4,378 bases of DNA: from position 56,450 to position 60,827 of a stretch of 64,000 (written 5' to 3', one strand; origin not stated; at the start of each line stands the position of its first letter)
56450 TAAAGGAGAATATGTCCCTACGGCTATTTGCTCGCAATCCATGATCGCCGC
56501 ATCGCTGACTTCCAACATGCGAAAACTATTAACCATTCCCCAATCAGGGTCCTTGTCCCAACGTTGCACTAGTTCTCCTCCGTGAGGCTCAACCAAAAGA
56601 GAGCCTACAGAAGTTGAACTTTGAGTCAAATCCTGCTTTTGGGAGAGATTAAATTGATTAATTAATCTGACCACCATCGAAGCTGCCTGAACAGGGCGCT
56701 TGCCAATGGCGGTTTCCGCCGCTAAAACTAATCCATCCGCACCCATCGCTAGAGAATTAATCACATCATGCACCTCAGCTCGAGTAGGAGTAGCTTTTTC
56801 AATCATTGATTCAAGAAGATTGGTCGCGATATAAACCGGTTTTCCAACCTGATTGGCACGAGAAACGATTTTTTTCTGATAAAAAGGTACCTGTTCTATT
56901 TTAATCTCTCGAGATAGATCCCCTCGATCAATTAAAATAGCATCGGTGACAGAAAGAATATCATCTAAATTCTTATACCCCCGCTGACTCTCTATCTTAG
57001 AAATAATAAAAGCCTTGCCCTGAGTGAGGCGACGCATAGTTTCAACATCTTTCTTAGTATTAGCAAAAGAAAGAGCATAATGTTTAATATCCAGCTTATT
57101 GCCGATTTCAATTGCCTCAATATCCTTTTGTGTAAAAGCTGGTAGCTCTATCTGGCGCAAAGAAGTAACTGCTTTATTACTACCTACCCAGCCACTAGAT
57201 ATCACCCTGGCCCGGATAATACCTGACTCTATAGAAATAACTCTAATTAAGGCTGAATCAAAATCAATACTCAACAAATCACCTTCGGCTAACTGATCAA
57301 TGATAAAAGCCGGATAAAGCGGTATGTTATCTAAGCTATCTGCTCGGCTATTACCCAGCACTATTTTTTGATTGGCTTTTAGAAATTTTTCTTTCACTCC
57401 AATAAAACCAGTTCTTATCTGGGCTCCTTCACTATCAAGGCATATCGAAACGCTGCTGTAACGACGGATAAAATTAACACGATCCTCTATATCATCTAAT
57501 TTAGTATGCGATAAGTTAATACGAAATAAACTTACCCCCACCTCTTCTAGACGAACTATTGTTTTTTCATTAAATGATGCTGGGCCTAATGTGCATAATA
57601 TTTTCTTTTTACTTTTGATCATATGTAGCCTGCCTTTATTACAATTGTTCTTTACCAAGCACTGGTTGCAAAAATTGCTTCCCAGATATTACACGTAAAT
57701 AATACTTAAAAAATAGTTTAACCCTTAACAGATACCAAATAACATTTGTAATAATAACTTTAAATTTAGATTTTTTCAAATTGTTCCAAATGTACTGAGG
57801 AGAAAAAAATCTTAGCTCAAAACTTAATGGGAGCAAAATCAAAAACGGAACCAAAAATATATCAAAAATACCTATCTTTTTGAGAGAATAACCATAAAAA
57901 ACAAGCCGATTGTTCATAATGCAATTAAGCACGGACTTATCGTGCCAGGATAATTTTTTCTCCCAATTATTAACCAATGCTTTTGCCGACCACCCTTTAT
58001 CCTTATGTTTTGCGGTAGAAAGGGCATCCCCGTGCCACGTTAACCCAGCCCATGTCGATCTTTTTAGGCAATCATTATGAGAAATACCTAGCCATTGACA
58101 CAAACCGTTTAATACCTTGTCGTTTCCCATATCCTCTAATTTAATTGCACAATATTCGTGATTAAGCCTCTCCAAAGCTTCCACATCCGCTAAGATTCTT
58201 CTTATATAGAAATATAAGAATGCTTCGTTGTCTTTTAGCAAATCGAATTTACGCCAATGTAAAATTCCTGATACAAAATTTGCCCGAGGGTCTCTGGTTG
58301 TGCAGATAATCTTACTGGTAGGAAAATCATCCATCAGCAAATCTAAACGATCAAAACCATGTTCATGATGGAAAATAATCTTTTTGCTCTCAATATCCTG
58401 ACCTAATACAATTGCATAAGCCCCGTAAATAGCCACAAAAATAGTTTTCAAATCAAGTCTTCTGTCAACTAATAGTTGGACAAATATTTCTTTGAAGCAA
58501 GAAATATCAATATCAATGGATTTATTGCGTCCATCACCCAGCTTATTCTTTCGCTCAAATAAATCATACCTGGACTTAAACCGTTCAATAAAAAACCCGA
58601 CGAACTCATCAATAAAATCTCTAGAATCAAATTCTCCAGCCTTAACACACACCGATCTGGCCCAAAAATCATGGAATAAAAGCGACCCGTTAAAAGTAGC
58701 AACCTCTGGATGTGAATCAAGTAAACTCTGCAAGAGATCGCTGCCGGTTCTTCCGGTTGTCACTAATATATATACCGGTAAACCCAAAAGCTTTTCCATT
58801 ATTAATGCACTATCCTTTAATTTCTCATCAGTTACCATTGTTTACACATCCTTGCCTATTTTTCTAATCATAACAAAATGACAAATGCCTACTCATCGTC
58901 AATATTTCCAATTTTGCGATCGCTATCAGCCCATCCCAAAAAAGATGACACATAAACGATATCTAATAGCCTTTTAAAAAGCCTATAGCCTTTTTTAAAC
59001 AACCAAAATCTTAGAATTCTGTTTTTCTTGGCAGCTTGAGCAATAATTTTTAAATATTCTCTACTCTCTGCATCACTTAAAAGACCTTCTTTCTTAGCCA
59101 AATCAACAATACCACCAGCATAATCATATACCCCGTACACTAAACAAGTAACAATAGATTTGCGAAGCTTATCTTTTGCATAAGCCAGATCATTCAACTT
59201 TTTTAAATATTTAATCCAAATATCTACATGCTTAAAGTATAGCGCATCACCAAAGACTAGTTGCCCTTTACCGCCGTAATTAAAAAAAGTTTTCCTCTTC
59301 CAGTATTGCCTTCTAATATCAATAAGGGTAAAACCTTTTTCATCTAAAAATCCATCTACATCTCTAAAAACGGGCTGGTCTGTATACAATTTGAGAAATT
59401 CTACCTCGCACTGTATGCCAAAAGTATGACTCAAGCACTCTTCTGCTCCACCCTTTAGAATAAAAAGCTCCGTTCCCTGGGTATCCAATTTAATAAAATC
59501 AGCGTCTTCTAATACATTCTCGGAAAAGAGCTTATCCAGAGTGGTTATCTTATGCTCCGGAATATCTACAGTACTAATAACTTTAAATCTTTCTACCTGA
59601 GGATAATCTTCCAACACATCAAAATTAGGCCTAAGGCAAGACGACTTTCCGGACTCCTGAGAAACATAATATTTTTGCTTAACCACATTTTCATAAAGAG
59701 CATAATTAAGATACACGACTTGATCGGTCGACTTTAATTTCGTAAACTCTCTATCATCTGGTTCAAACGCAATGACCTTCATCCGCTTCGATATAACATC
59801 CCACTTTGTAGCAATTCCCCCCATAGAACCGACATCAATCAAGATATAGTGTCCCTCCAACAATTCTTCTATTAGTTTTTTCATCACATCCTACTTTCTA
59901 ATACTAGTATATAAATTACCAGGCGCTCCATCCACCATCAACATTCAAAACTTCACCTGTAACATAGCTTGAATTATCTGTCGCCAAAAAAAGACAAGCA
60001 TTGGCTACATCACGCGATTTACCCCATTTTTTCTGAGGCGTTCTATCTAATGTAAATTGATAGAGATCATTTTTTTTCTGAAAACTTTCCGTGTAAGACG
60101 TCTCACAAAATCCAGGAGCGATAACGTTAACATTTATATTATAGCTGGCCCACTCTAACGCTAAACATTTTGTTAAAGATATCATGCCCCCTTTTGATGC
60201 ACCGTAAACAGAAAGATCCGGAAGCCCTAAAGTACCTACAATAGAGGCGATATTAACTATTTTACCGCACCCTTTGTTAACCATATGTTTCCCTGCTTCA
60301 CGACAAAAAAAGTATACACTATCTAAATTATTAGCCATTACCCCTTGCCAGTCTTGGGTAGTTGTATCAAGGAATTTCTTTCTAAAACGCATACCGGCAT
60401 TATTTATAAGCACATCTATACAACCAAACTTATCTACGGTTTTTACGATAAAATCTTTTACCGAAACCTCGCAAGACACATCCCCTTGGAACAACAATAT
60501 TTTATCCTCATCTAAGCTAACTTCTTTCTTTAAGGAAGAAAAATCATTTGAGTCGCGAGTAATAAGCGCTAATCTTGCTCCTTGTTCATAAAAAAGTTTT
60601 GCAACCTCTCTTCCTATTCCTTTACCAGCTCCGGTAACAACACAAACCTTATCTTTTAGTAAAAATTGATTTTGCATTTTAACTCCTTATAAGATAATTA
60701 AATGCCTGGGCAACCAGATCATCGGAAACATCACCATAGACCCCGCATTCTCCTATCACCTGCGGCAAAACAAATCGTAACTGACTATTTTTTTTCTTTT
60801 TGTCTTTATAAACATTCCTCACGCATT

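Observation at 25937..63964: About 38-kb, at least 37-gene co-directional glycan super-operon combining sulfation, C-methylation, rSAM tailoring and ulosonic/heptose chemistry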

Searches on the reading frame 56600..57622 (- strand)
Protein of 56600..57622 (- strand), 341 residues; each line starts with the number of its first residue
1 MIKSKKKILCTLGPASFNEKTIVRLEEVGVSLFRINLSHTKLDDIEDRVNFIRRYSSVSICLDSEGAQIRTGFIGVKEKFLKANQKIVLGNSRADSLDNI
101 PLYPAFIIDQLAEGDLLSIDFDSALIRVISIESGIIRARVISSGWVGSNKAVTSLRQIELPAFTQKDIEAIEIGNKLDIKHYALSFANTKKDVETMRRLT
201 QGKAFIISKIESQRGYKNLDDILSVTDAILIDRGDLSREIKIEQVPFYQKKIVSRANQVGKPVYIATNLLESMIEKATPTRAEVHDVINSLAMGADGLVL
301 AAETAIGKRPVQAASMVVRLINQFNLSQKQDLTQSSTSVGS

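Call 60: search_solved_structures(query=window:56600-57622:-, max_evalue=1e-20, show_alignments=1)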
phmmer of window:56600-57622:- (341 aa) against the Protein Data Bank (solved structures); distinct sequences matched with E-value up to 1e-20: 101 (the best 60 are shown).
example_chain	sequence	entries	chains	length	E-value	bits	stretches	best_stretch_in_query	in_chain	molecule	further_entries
7oo1_A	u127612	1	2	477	3.6e-47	164.4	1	4-325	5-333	Pyruvate kinase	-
8eu4_A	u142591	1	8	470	1.4e-45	159.1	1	5-321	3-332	Pyruvate kinase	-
2e28_A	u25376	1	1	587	2.9e-45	158.1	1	3-319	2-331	Pyruvate kinase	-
5wrp_A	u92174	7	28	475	2.9e-45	158.1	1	5-321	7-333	Pyruvate kinase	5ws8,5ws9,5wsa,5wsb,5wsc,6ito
8eds_A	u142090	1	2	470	2.9e-45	158.1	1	5-321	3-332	Pyruvate kinase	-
8eq3_A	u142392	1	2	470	3.7e-45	157.8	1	5-321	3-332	Pyruvate kinase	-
8edt_A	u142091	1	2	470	3.7e-45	157.8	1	5-321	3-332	Pyruvate kinase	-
8eq0_B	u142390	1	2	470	3.7e-45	157.8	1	5-321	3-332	Pyruvate kinase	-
4yng_A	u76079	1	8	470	3.7e-45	157.8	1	5-321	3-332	Pyruvate kinase I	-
8eq1_A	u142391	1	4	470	3.9e-45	157.7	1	5-321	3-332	Pyruvate kinase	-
8edr_A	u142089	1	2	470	4.1e-45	157.7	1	5-321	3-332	Pyruvate kinase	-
1pky_A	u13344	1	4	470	7.1e-45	156.9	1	5-321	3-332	PYRUVATE KINASE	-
8edq_A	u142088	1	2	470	1.2e-44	156.1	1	5-321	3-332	Pyruvate kinase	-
1e0u_A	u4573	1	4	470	1.4e-44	155.9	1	5-321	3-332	Pyruvate kinase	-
4qg8_A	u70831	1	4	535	2e-44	155.4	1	7-317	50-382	Pyruvate kinase PKM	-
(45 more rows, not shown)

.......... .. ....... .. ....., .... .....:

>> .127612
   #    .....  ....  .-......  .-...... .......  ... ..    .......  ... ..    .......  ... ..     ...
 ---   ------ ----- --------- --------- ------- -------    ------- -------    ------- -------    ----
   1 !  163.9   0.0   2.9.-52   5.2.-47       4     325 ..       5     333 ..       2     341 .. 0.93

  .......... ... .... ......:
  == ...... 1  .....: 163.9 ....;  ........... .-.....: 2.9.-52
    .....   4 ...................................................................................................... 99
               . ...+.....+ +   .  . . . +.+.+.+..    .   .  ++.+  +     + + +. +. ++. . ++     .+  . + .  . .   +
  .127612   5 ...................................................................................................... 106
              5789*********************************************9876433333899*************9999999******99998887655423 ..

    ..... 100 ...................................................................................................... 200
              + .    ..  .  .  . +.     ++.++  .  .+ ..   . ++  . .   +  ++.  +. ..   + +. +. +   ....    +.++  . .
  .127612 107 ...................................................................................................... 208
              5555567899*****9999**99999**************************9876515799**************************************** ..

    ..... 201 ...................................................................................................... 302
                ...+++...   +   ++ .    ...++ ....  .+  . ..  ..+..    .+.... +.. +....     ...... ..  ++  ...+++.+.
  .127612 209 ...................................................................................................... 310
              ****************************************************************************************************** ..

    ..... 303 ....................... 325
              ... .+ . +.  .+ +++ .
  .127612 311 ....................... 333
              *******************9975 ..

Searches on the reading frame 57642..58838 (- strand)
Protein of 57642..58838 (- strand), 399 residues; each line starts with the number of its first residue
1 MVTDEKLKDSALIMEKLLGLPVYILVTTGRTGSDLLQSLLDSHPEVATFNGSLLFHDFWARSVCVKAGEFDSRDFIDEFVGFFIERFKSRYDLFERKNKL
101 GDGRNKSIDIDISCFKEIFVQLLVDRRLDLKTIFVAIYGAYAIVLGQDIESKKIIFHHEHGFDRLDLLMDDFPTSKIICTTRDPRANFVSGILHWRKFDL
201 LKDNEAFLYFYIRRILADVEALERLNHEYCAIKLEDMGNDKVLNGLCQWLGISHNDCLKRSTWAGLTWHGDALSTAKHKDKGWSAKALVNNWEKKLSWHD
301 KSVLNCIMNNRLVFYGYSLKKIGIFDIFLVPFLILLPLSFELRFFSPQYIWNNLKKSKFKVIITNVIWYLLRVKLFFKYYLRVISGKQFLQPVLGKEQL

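Call 7: search_protein_families(library=pfam, proteins=[window:57642-58838:-], max_evalue=0.01)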
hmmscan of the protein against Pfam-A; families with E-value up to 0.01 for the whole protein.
window:57642-58838:- (399 aa): 2 families
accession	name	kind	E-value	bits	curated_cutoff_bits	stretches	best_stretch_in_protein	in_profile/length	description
PF13469.12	Sulfotransfer_3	-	3e-09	37.9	27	1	26-255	5-215/216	Sulfotransferase family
PF00685.33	Sulfotransfer_1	-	8.5e-06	25.8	22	1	24-207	5-123/255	Sulfotransferase domain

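Call 11: search_protein_families(library=ncbifam, proteins=[window:57642-58838:-], max_evalue=0.00001)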
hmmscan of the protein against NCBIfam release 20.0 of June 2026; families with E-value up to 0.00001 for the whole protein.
window:57642-58838:- (399 aa): 0 families

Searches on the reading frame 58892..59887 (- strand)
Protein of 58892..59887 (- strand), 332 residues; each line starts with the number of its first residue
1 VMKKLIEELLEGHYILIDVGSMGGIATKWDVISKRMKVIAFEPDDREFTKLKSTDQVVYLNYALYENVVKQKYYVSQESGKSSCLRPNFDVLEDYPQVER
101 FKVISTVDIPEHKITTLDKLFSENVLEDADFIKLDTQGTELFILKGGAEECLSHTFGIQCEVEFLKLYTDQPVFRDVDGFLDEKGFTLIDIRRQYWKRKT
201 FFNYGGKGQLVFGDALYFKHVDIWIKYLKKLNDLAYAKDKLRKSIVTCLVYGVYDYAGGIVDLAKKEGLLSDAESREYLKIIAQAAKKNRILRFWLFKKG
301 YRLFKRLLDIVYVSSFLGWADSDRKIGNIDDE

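Call 7: search_protein_families(library=pfam, proteins=[window:58892-59887:-], max_evalue=0.01)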
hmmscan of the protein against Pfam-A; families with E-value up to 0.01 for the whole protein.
window:58892-59887:- (332 aa): 1 family
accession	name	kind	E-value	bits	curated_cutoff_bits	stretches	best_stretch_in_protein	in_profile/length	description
PF05050.19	Methyltransf_21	-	1.9e-13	51.3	22.7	1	36-187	24-172/173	Methyltransferase FkbM domain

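Call 11: search_protein_families(library=ncbifam, proteins=[window:58892-59887:-], max_evalue=0.00001)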
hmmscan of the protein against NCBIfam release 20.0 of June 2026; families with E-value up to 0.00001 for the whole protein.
window:58892-59887:- (332 aa): 1 family
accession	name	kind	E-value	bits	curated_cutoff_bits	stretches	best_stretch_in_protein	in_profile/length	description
TIGR01444.1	fkbM_fam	subfamily_domain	5.9e-14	52.7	37.7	1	16-162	2-142/143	FkbM family methyltransferase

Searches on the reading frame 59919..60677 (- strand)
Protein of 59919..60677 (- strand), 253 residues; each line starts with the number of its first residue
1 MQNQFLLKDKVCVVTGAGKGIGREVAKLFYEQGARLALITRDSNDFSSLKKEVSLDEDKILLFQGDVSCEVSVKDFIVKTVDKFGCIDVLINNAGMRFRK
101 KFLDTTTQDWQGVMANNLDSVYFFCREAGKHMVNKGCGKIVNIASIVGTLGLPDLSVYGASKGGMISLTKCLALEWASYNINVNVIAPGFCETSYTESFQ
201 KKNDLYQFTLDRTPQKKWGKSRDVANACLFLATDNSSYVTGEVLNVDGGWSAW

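Call 7: search_protein_families(library=pfam, proteins=[window:59919-60677:-], max_evalue=0.01)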
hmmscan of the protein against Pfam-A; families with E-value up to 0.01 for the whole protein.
window:59919-60677:- (253 aa): 6 families
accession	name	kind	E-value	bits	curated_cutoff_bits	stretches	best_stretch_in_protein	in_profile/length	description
PF13561.12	adh_short_C2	-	9.4e-64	215.6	27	1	16-251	1-236/236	Enoyl-(Acyl carrier protein) reductase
PF00106.31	adh_short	-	5e-55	186.4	26.6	1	10-202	1-193/195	short chain dehydrogenase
PF08659.16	KR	-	1.1e-09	38.9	22.6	1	13-161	4-152/180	KR domain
PF01370.27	Epimerase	-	2.1e-05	24.5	20.9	1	13-246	2-239/240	NAD dependent epimerase/dehydratase family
PF23441.1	SDR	-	3.8e-05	23.6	27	1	120-249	125-254/258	SDR-like rossmann domain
PF13241.12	NAD_binding_7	-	0.0013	19.7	22.1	0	7-67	5-59/104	Putative NAD(P)-binding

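Call 11: search_protein_families(library=ncbifam, proteins=[window:59919-60677:-], max_evalue=0.00001)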
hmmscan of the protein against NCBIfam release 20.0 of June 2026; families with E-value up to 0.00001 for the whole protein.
window:59919-60677:- (253 aa): 227 families (the best 25 are shown)
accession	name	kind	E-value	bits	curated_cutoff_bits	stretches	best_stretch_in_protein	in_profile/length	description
NF004791.0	PRK06138.1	equivalog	1.5e-67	227.6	312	1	7-253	3-252/252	SDR family oxidoreductase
NF005559.1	PRK07231.1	subfamily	2.2e-65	220.6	215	1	7-250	2-247/249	glucose 1-dehydrogenase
TIGR01830.1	3oxo_ACP_reduc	equivalog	4.8e-65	219.6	297.75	1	13-249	2-237/239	3-oxoacyl-[acyl-carrier-protein] reductase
NF005390.0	PRK06935.1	equivalog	8.3e-64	215.4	369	1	2-251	8-256/258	2-dehydro-3-deoxy-D-gluconate 5-dehydrogenase KduD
TIGR01832.1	kduD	equivalog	8.4e-63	212.1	338.85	1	5-252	1-247/248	2-dehydro-3-deoxy-D-gluconate 5-dehydrogenase KduD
NF052558.1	MBtsdlDhBudC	equivalog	3.2e-62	210.3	270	1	8-253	2-244/250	meso-2,3-butanediol dehydrogenase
NF004198.0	PRK05653.1-3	equivalog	2.5e-61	207.3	296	1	6-250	4-246/248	3-oxoacyl-ACP reductase FabG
NF005309.0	PRK06841.1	subfamily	2.3e-59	201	286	1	2-251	8-253/255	GolD/DthD family dehydrogenase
NF006070.0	PRK08213.1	subfamily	3.7e-59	200.4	279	1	2-252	5-258/259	gluconate 5-dehydrogenase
NF009466.0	PRK12826.1-2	subfamily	4.7e-59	199.8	222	1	9-250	3-244/248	3-oxoacyl-ACP reductase FabG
NF004199.0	PRK05653.1-4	equivalog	2e-57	194.6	301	1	8-249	4-244/247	3-oxoacyl-ACP reductase FabG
NF005488.0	PRK07097.1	equivalog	2e-56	191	369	1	2-250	3-257/266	gluconate 5-dehydrogenase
NF004778.0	PRK06124.1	equivalog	4.7e-56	190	303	1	2-251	4-253/256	SDR family oxidoreductase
NF005711.0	PRK07523.1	subfamily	2.2e-55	188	413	1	3-251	4-252/255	SDR family oxidoreductase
NF004197.0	PRK05653.1-1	equivalog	1e-54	185.8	332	1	6-250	4-246/249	3-oxoacyl-ACP reductase FabG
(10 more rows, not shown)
